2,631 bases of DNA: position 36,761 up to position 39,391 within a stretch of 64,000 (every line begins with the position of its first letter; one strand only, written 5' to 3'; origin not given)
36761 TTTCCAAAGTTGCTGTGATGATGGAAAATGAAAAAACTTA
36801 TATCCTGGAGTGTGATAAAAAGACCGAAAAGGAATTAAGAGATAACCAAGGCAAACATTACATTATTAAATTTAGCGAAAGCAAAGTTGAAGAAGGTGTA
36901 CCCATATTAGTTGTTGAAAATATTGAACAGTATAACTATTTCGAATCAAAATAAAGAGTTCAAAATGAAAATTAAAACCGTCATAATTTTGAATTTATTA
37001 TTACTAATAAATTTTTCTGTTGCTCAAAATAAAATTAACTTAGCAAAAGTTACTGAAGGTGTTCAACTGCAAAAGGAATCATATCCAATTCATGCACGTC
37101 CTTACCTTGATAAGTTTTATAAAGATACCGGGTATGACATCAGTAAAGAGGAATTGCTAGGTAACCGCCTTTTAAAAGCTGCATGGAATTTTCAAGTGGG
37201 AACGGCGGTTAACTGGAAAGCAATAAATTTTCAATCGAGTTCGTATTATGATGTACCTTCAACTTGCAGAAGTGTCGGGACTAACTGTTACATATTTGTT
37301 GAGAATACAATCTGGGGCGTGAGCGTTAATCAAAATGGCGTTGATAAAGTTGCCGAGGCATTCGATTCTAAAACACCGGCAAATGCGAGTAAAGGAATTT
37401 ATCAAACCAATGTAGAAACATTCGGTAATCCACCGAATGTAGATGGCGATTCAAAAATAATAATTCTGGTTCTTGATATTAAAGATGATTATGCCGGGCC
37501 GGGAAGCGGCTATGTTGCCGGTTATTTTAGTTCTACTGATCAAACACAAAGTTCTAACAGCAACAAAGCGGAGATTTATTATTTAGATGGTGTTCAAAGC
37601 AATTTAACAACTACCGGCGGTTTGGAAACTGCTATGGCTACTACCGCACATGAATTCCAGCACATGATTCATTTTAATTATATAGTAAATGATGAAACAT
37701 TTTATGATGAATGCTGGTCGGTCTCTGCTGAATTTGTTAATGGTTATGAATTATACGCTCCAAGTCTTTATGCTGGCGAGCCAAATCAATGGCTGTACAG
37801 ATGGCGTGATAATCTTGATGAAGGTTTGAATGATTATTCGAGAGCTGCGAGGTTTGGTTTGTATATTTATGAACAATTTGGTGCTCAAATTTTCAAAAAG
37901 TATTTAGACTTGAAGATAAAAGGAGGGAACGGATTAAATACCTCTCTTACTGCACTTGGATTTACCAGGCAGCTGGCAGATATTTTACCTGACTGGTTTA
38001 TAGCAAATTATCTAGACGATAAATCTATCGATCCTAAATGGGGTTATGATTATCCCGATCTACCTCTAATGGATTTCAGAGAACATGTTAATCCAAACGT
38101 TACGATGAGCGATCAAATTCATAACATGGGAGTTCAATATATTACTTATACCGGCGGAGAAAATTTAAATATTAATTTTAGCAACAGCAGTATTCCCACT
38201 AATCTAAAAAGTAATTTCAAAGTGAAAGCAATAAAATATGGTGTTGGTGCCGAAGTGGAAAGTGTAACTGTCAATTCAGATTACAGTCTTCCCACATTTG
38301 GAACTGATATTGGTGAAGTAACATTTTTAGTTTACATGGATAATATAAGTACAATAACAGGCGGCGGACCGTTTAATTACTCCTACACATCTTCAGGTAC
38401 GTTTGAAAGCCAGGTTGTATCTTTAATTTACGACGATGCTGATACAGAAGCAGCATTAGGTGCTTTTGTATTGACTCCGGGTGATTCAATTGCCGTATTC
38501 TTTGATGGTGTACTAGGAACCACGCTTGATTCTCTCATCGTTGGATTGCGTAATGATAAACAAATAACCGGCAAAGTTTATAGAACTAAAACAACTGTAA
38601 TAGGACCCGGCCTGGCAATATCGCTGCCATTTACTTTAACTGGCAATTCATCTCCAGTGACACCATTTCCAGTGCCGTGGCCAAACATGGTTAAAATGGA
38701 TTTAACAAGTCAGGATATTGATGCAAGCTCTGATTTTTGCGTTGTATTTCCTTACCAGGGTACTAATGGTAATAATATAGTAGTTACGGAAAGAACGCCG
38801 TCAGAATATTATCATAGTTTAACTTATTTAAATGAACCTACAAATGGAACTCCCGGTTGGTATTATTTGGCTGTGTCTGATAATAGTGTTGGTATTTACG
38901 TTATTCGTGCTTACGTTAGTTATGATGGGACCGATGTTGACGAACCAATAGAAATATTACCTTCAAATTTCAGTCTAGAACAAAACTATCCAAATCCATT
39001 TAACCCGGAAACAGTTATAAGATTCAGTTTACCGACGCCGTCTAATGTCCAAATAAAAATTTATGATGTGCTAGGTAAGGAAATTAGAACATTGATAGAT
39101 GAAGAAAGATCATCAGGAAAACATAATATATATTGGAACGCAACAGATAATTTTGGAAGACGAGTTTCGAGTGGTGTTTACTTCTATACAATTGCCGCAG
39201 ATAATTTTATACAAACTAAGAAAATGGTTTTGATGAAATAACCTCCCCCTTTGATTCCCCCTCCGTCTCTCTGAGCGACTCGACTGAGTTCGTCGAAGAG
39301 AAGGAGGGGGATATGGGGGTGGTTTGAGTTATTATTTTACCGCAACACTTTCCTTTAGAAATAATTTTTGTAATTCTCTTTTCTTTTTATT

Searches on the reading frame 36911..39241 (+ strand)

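Call 94: search_protein_families(library=pfam, proteins=[window:36911-39241:+], max_evalue=0.00001)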
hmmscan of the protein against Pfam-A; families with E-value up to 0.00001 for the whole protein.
window:36911-39241:+ (776 aa): 2 families
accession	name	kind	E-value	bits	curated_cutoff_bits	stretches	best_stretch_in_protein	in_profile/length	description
PF18962.6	Por_Secre_tail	-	4.5e-08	33.7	27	1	693-773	2-74/75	Secretion system C-terminal sorting domain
PF13860.13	FlgD_ig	-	5.5e-08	33.1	27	1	703-764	14-76/79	FlgD Ig-like domain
